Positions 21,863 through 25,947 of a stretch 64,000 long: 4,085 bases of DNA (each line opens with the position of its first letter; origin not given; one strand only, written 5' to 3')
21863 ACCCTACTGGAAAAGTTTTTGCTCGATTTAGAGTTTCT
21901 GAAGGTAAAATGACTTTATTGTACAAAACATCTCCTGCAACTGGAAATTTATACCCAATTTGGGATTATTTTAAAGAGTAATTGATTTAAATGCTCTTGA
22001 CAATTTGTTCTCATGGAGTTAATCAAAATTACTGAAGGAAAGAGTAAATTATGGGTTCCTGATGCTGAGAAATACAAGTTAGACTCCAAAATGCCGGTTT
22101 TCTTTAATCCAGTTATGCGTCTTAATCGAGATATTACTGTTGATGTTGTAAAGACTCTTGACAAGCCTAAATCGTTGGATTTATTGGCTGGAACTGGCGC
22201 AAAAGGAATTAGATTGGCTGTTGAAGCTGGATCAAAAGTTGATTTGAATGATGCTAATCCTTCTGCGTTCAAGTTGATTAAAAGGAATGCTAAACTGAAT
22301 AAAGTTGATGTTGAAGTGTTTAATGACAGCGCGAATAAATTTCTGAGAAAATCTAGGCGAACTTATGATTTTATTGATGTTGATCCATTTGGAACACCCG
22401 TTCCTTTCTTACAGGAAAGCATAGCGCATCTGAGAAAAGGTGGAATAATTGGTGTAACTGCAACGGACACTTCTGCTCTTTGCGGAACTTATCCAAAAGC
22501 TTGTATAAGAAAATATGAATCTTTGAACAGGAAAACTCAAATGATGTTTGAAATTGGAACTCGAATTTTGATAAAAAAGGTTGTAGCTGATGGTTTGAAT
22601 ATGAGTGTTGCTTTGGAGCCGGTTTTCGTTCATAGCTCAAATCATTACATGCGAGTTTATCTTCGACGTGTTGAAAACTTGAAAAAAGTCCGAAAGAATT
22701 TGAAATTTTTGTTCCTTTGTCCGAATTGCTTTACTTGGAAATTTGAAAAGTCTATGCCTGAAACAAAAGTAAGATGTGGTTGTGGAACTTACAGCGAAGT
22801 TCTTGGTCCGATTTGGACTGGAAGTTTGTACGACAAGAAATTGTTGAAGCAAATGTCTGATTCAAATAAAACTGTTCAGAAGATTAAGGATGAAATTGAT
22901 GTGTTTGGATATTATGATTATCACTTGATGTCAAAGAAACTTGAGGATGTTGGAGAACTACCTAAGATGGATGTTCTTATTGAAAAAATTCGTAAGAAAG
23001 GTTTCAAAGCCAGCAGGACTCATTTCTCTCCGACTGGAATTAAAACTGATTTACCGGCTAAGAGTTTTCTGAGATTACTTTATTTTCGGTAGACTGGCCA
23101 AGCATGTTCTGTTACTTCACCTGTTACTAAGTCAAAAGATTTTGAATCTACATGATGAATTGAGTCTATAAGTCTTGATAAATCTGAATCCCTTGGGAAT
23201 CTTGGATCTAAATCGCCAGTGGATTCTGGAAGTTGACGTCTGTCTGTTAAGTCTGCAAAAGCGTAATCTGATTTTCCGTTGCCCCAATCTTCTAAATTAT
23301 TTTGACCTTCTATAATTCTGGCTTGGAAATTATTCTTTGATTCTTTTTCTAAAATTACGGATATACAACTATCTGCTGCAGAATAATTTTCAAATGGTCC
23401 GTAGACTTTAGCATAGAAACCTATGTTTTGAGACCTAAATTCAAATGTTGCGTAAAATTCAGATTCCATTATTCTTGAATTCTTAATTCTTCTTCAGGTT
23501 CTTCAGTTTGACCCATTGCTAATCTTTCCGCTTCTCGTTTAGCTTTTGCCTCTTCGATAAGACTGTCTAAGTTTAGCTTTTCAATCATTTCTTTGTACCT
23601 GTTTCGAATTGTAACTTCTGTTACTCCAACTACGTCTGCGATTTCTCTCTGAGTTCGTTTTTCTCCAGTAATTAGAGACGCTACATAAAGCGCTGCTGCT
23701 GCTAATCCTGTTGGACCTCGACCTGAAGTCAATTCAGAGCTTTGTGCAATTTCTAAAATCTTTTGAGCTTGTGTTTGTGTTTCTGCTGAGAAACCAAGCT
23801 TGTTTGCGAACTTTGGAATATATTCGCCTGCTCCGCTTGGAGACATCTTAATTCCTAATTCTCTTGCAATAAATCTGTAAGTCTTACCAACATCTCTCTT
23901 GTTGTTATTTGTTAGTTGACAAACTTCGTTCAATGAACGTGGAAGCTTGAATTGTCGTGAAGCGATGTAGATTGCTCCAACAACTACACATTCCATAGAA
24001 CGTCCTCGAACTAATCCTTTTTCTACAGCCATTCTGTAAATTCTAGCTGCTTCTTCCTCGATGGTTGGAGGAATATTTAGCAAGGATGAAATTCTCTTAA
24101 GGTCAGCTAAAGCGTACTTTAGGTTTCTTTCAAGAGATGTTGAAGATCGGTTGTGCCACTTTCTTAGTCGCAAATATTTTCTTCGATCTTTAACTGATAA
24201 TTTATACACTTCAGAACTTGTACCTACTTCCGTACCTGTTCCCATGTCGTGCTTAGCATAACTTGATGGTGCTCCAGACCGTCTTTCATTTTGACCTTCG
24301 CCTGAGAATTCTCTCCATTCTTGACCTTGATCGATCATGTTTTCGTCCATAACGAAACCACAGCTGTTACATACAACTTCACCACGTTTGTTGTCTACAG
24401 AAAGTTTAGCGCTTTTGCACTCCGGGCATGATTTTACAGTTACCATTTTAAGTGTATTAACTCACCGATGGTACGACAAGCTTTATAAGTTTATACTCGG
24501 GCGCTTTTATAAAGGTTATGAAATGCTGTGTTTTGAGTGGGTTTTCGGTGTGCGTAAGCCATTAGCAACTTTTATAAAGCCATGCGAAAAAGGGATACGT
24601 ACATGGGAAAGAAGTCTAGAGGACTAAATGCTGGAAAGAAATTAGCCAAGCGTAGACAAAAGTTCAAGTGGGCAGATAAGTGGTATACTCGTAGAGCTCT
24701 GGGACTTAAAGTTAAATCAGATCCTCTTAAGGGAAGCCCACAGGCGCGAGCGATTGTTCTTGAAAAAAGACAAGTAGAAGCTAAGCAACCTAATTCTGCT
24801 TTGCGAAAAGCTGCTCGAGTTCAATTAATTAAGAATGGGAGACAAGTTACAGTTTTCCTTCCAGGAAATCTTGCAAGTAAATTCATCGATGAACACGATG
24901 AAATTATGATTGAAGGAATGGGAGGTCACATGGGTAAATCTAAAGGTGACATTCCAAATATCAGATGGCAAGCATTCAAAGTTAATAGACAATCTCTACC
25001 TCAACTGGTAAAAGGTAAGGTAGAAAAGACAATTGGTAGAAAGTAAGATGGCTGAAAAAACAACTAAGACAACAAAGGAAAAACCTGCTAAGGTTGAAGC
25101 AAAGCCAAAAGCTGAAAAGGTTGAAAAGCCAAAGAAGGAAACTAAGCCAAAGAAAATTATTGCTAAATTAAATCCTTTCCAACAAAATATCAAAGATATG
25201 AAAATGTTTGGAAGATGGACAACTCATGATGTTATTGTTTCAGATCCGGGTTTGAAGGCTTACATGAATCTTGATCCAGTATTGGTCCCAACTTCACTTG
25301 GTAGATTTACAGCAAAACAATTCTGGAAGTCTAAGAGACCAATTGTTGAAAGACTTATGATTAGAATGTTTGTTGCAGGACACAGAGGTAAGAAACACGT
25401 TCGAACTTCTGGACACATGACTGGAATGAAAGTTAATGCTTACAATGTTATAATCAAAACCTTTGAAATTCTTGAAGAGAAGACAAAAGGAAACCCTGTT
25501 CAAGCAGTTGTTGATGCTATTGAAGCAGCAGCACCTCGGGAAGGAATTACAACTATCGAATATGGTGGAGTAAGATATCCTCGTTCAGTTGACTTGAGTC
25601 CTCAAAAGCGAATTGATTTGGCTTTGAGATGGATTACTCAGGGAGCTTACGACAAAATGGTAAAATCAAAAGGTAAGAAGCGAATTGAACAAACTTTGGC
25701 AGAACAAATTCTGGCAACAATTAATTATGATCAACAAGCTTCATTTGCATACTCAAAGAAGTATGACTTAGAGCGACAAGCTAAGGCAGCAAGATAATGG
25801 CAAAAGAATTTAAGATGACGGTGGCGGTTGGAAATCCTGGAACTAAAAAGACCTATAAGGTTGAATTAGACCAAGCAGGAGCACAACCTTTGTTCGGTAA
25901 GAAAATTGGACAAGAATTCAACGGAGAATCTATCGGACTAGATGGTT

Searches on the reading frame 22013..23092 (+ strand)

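Call 86: search_protein_families(library=pfam, proteins=[window:22013-23092:+], max_evalue=0.001)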
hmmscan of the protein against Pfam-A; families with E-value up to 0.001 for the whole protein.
window:22013-23092:+ (359 aa): 4 families
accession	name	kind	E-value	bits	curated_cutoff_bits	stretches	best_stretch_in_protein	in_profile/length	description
PF02005.22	TRM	-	9.7e-89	298.6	27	1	9-355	1-374/376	N2,N2-dimethylguanosine tRNA methyltransferase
PF02475.24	TRM5-TYW2_MTfase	-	1.9e-08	34.9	28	1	20-156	9-143/164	TRM5/TYW2 methyltransferase domain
PF03602.21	Cons_hypoth95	-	2.6e-06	27.7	24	1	49-146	40-142/182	Conserved hypothetical protein 95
PF05175.20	MTS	-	5.6e-05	23.3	23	1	47-121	25-102/170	Methyltransferase small domain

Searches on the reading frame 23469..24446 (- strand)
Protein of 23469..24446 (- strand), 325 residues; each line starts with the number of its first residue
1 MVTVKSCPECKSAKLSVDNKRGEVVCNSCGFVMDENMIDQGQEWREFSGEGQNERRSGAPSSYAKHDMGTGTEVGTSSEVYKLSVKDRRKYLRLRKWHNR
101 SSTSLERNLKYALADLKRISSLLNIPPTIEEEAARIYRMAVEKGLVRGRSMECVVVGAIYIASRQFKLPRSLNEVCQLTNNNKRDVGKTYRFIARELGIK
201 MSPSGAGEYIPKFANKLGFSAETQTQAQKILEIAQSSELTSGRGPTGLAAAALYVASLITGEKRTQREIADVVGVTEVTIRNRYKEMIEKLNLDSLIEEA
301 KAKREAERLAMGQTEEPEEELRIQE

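Call 86: search_protein_families(library=pfam, proteins=[window:23469-24446:-], max_evalue=0.001)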
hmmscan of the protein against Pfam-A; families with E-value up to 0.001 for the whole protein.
window:23469-24446:- (325 aa): 4 families
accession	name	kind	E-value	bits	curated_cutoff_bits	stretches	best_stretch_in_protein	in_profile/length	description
PF00382.24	TFIIB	-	9.4e-44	147.8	23.6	2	202-289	4-91/92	Transcription factor TFIIB repeat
PF08271.17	Zn_Ribbon_TF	-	1.7e-15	56.7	29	1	7-47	3-43/43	TFIIB zinc-binding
PF04545.22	Sigma70_r4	-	1e-05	25.3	24.1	1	261-291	18-48/50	Sigma-70, region 4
PF21886.1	BRF2-like_C_cyclin_rpt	-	0.00035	21.1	27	0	224-270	34-81/138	BRF2-like, C-terminal cyclin repeat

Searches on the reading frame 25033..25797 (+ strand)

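Call 87: search_protein_families(library=pfam, proteins=[window:25033-25797:+], max_evalue=0.001)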
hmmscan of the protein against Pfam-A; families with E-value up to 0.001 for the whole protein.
window:25033-25797:+ (254 aa): 1 family
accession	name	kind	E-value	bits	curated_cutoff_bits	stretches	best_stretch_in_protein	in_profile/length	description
PF00177.27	Ribosomal_S7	-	2.8e-29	102.1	24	1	101-254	20-148/148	Ribosomal protein S7p/S5e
